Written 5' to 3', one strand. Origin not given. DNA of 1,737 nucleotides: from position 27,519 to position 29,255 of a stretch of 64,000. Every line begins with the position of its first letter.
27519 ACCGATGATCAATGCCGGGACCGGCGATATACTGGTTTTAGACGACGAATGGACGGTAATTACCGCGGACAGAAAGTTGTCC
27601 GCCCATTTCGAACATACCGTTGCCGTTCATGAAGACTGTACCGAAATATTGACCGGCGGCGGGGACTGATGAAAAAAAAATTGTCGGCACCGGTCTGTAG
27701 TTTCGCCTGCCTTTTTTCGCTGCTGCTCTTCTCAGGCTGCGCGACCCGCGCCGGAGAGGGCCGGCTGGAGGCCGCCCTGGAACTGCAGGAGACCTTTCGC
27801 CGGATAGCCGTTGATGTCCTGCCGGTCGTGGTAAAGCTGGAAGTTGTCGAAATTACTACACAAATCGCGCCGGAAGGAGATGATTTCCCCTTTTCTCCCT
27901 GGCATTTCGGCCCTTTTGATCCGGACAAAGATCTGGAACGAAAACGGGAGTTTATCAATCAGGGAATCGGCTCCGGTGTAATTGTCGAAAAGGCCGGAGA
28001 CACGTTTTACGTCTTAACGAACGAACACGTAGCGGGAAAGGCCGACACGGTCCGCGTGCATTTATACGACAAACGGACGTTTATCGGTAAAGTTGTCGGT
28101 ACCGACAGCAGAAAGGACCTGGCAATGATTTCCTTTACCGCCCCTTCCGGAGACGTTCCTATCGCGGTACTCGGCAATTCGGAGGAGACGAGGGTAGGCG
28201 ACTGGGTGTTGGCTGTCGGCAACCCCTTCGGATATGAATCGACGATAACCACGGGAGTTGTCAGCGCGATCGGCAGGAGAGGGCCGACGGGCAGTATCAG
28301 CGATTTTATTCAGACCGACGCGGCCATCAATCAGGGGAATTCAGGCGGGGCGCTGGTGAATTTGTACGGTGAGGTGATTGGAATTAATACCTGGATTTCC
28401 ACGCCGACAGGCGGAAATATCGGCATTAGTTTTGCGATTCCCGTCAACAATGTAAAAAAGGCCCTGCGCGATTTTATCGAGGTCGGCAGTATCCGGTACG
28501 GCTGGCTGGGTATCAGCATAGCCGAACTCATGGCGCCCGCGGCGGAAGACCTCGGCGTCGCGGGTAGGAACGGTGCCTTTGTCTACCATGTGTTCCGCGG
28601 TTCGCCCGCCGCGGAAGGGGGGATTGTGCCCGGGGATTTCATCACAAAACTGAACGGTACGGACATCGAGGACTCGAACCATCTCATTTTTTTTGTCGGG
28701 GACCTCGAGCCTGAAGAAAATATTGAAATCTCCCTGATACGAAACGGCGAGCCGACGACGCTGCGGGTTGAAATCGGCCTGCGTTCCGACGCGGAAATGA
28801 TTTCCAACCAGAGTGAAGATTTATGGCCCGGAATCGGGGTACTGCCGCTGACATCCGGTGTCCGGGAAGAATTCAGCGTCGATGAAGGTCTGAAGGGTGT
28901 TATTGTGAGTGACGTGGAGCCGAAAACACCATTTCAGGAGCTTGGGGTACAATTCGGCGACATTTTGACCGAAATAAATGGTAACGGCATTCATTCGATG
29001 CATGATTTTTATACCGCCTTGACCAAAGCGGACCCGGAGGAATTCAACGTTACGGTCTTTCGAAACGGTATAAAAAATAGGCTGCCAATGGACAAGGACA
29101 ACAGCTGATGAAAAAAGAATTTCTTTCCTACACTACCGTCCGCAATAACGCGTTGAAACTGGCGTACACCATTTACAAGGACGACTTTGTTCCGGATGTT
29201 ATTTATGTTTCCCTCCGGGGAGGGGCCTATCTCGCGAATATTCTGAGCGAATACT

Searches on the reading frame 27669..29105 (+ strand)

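Call 31: search_protein_families(library=pfam, proteins=[window:27669-29105:+], max_evalue=0.001)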
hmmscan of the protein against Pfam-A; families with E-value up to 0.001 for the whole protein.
window:27669-29105:+ (479 aa): 6 families
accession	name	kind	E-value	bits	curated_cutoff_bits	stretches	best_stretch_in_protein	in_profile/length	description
PF13365.12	Trypsin_2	-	2e-30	106.9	27.6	1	101-239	1-144/144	Trypsin-like peptidase domain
PF13180.12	PDZ_2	-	6e-22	78.2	27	2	289-369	12-80/80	PDZ domain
PF17820.7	PDZ_6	-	3.8e-18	65.4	27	2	412-463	1-52/54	PDZ domain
PF00089.32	Trypsin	-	1.9e-17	64.3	20.6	1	113-265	35-219/220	Trypsin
PF00595.29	PDZ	-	4.1e-14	53.1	23.2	2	278-338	10-62/81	PDZ domain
PF14685.13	PDZ_Tricorn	-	6.8e-06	26.4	25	0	414-469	25-82/88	Tricorn protease PDZ domain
